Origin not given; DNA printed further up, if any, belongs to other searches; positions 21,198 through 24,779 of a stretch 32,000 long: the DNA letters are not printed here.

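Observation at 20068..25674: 183-bp perfect direct repeat gives two unrelated operons the same promoter, 5' UTR and first 15 codons, and brackets the molybdoenzyme as an excisable cassette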

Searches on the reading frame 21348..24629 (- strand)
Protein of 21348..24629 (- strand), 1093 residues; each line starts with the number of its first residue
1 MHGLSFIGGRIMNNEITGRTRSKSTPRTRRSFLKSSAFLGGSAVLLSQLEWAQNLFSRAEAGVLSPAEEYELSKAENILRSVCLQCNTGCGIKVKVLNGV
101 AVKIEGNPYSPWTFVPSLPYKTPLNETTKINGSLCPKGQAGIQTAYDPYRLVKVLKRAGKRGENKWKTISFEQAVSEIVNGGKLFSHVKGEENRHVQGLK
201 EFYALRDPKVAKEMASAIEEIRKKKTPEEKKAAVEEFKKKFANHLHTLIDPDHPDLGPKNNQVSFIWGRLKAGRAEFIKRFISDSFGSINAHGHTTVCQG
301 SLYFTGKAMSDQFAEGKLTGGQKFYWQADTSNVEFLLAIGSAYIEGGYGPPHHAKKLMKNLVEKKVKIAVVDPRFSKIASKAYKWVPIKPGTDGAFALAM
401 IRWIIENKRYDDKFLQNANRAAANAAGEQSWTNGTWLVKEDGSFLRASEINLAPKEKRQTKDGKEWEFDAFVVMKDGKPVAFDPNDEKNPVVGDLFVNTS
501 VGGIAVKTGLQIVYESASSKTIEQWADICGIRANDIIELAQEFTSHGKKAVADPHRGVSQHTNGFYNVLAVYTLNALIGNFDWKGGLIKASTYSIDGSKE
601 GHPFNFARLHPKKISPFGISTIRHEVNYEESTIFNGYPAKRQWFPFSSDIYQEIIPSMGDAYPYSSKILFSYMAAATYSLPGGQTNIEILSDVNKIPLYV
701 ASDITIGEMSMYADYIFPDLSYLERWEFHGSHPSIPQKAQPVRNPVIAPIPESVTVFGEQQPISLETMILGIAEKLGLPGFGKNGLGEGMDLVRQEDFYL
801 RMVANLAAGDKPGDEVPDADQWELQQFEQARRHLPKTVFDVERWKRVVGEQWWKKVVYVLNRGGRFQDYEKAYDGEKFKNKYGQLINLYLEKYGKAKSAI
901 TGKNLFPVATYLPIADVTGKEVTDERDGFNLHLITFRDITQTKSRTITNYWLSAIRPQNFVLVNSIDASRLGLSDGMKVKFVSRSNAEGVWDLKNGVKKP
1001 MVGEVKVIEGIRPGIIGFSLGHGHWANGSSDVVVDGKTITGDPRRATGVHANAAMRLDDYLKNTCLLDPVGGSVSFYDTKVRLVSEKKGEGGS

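Call 6: search_protein_families(library=pfam, proteins=[window:21348-24629:-], max_evalue=0.01)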
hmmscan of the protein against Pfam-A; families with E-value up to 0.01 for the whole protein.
window:21348-24629:- (1093 aa): 3 families
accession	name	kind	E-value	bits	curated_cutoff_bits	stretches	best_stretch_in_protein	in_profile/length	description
PF00384.28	Molybdopterin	-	8.4e-14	51.8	24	1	356-746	128-337/353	Molybdopterin oxidoreductase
PF04879.21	Molybdop_Fe4S4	-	6e-09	36.2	22.7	1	80-146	5-54/55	Molybdopterin oxidoreductase Fe4S4 domain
PF01568.27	Molydop_binding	-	4.5e-08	33.5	26.8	1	931-986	1-57/110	Molydopterin dinucleotide binding domain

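Call 7: search_protein_families(library=ncbifam, proteins=[window:21348-24629:-], max_evalue=0.01)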
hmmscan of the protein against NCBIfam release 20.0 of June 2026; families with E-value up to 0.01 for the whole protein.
window:21348-24629:- (1093 aa): 21 families
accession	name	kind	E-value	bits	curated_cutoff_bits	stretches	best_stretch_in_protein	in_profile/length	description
NF011567.1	PRK14991.1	equivalog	1.1e-145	486.9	1750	2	244-1054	204-989/1022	tetrathionate reductase subunit TtrA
NF012032.0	PRK15488.1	equivalog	2.3e-62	211.1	694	3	273-417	149-279/759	thiosulfate reductase PhsA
TIGR02166.1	dmsA_ynfE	subfamily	1.1e-40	139.4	777.7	4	28-181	2-135/794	DMSO/selenate family reductase complex A subunit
NF041714.1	arsenate_red_ArrA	equivalog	3e-35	121.6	1600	4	282-405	171-282/848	arsenate respiratory reductase molybdopterin-containing subunit ArrA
TIGR03479.1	DMSO_red_II_alp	subfamily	3.5e-30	104.8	984.75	2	366-729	254-608/913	molybdopterin-dependent oxidoreductase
TIGR01591.1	Fdh-alpha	equivalog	1.2e-27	96.3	666.25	3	331-417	154-236/672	formate dehydrogenase subunit alpha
TIGR01553.1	formate-DH-alph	equivalog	1.2e-23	82.9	814.2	2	325-590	215-442/1009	formate dehydrogenase-N subunit alpha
NF041513.1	formate_DH_Act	exception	3.4e-21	74.8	1400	2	325-598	205-481/1067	formate dehydrogenase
NF041783.2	mnquin_red_QrcB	equivalog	4.5e-20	71.4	440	2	328-408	198-281/695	menaquinone reductase molybdopterin-binding-like subunit QrcB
NF041885.1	selenate_YnfE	exception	5.3e-18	64.2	1675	2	364-416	250-303/805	selenate/tellurate reductase subunit YnfE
NF041884.1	selenate_YnfF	exception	2.4e-17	62.2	1650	2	365-416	244-296/798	selenate/tellurate reductase subunit YnfF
NF011566.1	PRK14990.1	exception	3e-17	61.9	1600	3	28-180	15-149/814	dimethylsulfoxide reductase subunit A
NF047855.1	AssmNtatRedNasC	equivalog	1.6e-14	53.1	1100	1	364-421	208-265/708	assimilatory nitrate reductase catalytic subunit NasC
TIGR00509.1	bisC_fam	subfamily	4.1e-13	48.5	1017.55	1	349-418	188-258/772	molybdopterin guanine dinucleotide-containing S/N-oxide reductase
NF042978.1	EthbenzDh_ebdA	equivalog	3e-11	41.8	2000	1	129-180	121-172/977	ethylbenzene dehydrogenase subunit alpha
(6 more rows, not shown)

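Call 10: find_encoding_contigs(protein=window:21348-24629:-, flank=10000, max_places=10)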
Protein window:21348-24629:- (1093 aa): no gene with exactly this product is on record in the collection.

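Call 18: find_related_loci(query=window:21348-24629:-, collection=genome_contigs, flank=10000)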
Query window:21348-24629:- (1093 aa) in genome_contigs; peptide patterns used: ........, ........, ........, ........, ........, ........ (x = any residue, [..] = any of these).
390 stretches matched a pattern; 346 encode a relative of the query (tblastn E <= 1e-3); the best 80 are kept; 80 distinct loci.
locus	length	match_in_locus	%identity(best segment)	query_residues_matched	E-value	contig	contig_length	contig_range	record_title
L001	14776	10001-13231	89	12-1084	0e+0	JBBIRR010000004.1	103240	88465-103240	MAG: Ignavibacteriales bacterium isolate ETS170220_bin_354 NODE_109_length_103240_cov_5.71267, whole genome shotgun sequ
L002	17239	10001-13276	80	1-1084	0e+0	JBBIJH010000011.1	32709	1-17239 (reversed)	MAG: Ignavibacteriales bacterium isolate QH2F170213_bin_158 NODE_1548_length_32709_cov_4.851810, whole genome shotgun se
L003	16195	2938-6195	79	12-1084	0e+0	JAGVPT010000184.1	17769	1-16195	MAG: Bacteroidetes bacterium isolate DeMMO3_9 c_000000091687, whole genome shotgun sequence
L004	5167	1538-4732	80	20-1084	0e+0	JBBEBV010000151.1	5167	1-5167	MAG: Bacteroidota bacterium isolate LejiaF_55_30 Lejia_F_20460_length_5167_cov_23, whole genome shotgun sequence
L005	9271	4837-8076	80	1-1084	0e+0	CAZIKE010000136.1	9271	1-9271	MAG TPA_asm: uncultured Chitinophagales bacterium isolate SRP290908_co1_392 genome assembly, contig: NODE_10936_length_9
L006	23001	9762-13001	78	1-1084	0e+0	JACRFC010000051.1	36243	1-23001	MAG: Ignavibacteriales bacterium isolate NC_groundwater_1715_Pr3_B-0.1um_35_24 SR-2_scaffold_141_508447, whole genome sh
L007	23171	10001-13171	76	28-1084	0e+0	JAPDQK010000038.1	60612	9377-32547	MAG: Candidatus Zhuqueibacter pondensis isolate JZ4_201709_bins_45 JZ-4_201709_bins_45_scaffold_38, whole genome shotgun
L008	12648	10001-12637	77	28-906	0e+0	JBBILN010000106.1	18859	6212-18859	MAG: bacterium isolate BQF270218_bin_21 NODE_1051_length_18859_cov_27.707190, whole genome shotgun sequence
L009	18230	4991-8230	64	4-1084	0e+0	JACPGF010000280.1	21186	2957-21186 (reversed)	MAG: Ignavibacteriales bacterium isolate NC_groundwater_380_Ag_B-0.1um_41_8 GD18-4_B1_scaffold_935811, whole genome shot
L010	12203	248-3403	63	18-1084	0e+0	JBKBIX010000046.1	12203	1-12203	MAG: Candidatus Bipolaricaulia bacterium isolate 21I_052.bin.33 NODE_46_length_12203_cov_26.435346, whole genome shotgun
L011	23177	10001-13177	62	29-1084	0e+0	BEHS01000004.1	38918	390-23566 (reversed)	Bacterium HR16 DNA, contig: NODE_354_4, isolate: HRbin16, whole genome shotgun sequence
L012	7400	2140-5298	61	28-1084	0e+0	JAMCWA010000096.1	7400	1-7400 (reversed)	MAG: Bacillota bacterium isolate FK_Sedi_B_Bin.70 NODE_43792_length_7400_cov_2.51162, whole genome shotgun sequence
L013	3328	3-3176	60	30-1084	0e+0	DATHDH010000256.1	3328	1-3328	MAG TPA_asm: Dissulfurispiraceae bacterium isolate SMAG_U12388 k141_693754, whole genome shotgun sequence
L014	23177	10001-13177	59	29-1084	0e+0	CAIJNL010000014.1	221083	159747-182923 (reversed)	MAG: uncultured Nitrospiraceae bacterium isolate AlinenLipids_bin-2809 genome assembly, contig: bin-2809:14/48, whole ge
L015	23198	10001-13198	61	8-1084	0e+0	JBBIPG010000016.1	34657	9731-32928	MAG: Candidatus Fraserbacteria bacterium isolate CYS170214_bin_298 NODE_951_length_34657_cov_2.63189, whole genome shotg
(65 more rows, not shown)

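Call 46: search_solved_structures(query=window:21348-24629:-, max_evalue=1e-10)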
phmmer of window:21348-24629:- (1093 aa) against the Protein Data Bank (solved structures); distinct sequences matched with E-value up to 1e-10: 6.
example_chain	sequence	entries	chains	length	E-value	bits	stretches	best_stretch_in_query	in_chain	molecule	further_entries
2vpw_A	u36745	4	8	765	1.6e-36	128.9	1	524-727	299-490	THIOSULFATE REDUCTASE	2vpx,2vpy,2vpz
6cz7_A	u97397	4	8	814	3.1e-21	78.3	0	311-403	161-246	ArrA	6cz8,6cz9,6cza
9vap_A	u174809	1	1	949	7.3e-12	47.3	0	362-416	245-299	Formate dehydrogenase molybdopterin-binding subunit FdhA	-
5e7o_A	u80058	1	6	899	8.4e-12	47.1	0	365-416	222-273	DMSO reductase family type II enzyme, molybdopterin subunit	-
4ydd_A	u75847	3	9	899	1.1e-11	46.6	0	365-416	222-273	DMSO reductase family type II enzyme, molybdopterin subunit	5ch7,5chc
1kqf_A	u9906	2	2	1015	2.3e-11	45.6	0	361-423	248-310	FORMATE DEHYDROGENASE, NITRATE-INDUCIBLE, MAJOR SUBUNIT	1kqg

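Call 47: search_protein_families(library=pfam, proteins=[L006:3615-4544:+, L006:4541-6049:+, L006:6046-7398:+, L006:7616-8800:+, L006:13593-14117:+, L006:14129-15127:+, L006:16113-17327:+, L001:13336-14772:-, L001:5680-6801:-, L001:4628-5782:-], max_evalue=0.001)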
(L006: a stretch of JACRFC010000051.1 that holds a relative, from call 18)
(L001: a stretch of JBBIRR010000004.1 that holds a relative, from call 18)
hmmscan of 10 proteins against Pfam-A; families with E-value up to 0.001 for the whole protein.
L006:3615-4544:+ (309 aa): 3 families
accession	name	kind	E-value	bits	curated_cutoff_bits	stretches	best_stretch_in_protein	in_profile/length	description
PF12974.12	Phosphonate-bd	-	4.3e-56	190.4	27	1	59-297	4-242/242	ABC transporter, phosphonate, periplasmic substrate-binding protein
PF00497.25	SBP_bac_3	-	0.00027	21.1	26.4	0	73-285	27-130/132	Bacterial extracellular solute-binding proteins, family 3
PF09084.16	NMT1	-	0.00073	19.9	20.5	0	86-166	23-100/216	NMT1/THI5 like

L006:4541-6049:+ (502 aa): 5 families
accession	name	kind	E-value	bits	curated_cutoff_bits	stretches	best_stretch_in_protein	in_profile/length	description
PF02518.31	HATPase_c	-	3.1e-24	86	26.4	1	384-498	2-110/111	Histidine kinase-, DNA gyrase B-, and HSP90-like ATPase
PF17203.10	sCache_3_2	-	1.5e-12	48.2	28.4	1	37-166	4-137/140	Single cache domain 3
PF00512.31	HisKA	-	2.2e-10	40.9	26.9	1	278-341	3-65/66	His Kinase A (phospho-acceptor) domain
PF14501.12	HATPase_c_5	-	6.9e-05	23.2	22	1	390-485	8-92/102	GHKL domain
PF00672.30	HAMP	-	0.00037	21.2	25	0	237-255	34-52/53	HAMP domain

L006:6046-7398:+ (450 aa): 7 families
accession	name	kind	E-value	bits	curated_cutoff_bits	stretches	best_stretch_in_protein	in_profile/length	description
PF00158.32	Sigma54_activat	-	6.3e-66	221.6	20.2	1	145-311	2-168/168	Sigma-54 interaction domain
PF00072.30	Response_reg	-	5.5e-28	97.8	30.2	1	6-114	1-109/111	Response regulator receiver domain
PF25601.1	AAA_lid_14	-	6.2e-24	84.1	27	1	316-387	1-75/87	AAA+ ATPase lid domain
PF14532.12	Sigma54_activ_2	-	2.4e-19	70.4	25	1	145-315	1-138/138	Sigma-54 interaction domain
PF02954.25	HTH_8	-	6.5e-10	39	22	1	406-446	1-41/42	Bacterial regulatory protein, Fis family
PF07728.20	AAA_5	-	2.3e-05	24.8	22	1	168-286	2-123/139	AAA domain (dynein-related subfamily)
PF07724.20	AAA_2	-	0.00075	20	27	0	167-290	5-129/166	AAA domain (Cdc48 subfamily)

L006:7616-8800:+ (394 aa): 0 families

L006:13593-14117:+ (174 aa): 1 family
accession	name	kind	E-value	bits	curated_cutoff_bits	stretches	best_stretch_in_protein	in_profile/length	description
PF02417.20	Chromate_transp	-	3e-40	138.4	28.6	1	6-170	1-165/166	Chromate transporter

L006:14129-15127:+ (332 aa): 3 families
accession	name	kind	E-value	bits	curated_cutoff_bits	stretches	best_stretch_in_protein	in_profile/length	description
PF04055.27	Radical_SAM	-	7.1e-36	124.3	29.5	1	16-181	1-166/166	Radical SAM superfamily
PF06463.18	Mob_synth_C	-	1.3e-31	109.7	37.4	1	187-313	2-126/128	Molybdenum Cofactor Synthesis C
PF13353.11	Fer4_12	-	7.9e-08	33.1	22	1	20-125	13-114/137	4Fe-4S single cluster domain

L006:16113-17327:+ (404 aa): 3 families
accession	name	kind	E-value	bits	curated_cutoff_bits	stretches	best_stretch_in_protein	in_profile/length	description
PF03453.22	MoeA_N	-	4.1e-41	140.8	30.8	1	7-166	2-160/160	MoeA N-terminal region (domain I and II)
PF00994.29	MoCF_biosynth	-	4e-28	98.4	26.6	1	179-321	1-143/144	Probable molybdopterin binding domain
PF03454.20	MoeA_C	-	9.1e-14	51.9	22.1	1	333-403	1-71/72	MoeA C-terminal region (domain IV)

L001:13336-14772:- (478 aa): 5 families
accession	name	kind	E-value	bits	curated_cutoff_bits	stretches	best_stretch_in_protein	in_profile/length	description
PF02384.22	N6_Mtase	-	3e-61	207.9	20.4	1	143-448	5-306/311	N-6 DNA Methylase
PF01170.24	UPF0020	-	5.4e-06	26.7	22.3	1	173-295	18-140/197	RMKL-like, methyltransferase domain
PF07669.17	Eco57I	-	8.7e-06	26.4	25.3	1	275-359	73-165/171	Eco57I restriction-modification methylase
PF12161.14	HsdM_N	-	0.00017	22.6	24.5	1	3-92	13-102/135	HsdM N-terminal domain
PF20473.4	MmeI_Mtase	-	0.00078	19.1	27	0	186-245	22-83/259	MmeI, DNA-methyltransferase domain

L001:5680-6801:- (373 aa): 1 family
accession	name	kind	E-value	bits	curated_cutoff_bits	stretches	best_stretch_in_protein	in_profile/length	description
PF03279.18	Lip_A_acyltrans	-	1.8e-48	165.7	22.3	1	76-357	13-294/295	Bacterial lipid A biosynthesis acyltransferase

L001:4628-5782:- (384 aa): 1 family
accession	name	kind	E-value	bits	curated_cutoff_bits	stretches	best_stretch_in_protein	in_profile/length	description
PF01075.23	Glyco_transf_9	-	7e-40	137.3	22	1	108-344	3-236/247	Glycosyltransferase family 9 (heptosyltransferase)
